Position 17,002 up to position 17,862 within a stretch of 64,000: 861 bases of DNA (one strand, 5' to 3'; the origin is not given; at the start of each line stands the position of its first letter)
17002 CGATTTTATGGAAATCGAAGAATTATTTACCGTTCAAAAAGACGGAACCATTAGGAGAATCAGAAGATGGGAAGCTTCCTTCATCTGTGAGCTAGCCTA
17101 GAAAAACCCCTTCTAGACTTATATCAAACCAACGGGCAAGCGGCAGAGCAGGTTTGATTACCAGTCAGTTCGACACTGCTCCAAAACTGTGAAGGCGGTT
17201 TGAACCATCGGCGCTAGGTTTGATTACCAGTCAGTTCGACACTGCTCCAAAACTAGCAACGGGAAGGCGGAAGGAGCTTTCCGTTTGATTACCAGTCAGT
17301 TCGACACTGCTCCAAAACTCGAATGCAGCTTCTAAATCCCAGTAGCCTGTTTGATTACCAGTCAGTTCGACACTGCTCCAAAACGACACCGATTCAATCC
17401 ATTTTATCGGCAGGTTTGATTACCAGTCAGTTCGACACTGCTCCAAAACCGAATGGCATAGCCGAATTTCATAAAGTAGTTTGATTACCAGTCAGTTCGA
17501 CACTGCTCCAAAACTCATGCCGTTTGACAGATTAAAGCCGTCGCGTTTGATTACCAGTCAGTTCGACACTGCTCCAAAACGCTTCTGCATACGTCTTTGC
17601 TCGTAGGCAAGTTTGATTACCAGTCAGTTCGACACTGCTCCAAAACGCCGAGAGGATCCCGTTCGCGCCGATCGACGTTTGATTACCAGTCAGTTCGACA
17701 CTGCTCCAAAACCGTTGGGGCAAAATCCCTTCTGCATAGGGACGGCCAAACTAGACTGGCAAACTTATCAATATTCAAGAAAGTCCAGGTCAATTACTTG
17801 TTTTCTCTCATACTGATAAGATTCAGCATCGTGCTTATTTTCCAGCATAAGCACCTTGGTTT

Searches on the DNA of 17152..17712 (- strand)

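Call 55: search_dna_similar(query=window:17152-17712:-, collection=phages, mode=distant, max_evalue=1, max_rows=15)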
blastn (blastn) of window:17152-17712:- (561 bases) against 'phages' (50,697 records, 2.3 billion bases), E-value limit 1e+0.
No match.

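Call 56: search_dna_similar(query=window:17152-17712:-, collection=plasmids, mode=distant, max_evalue=1, max_rows=15)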
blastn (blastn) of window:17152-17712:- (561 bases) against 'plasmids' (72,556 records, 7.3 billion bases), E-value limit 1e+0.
Records with a match: 5; places in all: 5; records where one place covers at least 80% of the query: 0.
Best place of each record, by identity: 95-99% 2; 90-95% 3.
By first word of the organism name: Rhodococcus 3; Rhizobium 2.
By predicted mobility (MOB-suite, as given by PLSDB): mobilizable 2; non-mobilizable 2; conjugative 1.
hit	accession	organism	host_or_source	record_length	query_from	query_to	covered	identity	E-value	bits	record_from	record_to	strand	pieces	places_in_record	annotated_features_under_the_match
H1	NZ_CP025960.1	Rhodococcus qingshengii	cell culture,soil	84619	40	67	5%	92.9%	5e-1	43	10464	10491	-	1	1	alpha/beta hydrolase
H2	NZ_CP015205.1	Rhodococcus sp. 008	Skate,bacterial culture,renal tissue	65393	40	67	5%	92.9%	5e-1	43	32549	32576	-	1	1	alpha/beta hydrolase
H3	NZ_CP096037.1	Rhodococcus pyridinivorans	cell culture,soil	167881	40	67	5%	92.9%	5e-1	43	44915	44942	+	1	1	alpha/beta hydrolase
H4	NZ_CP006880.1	Rhizobium gallicum bv. gallicum R602sp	Phaseolus vulgaris,whole ...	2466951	497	522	5%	96.2%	5e-1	44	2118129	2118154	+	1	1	record has no annotation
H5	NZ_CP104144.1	Rhizobium sullae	Sulla coronaria,cell culture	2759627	497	522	5%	96.2%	5e-1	44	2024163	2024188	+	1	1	record has no annotation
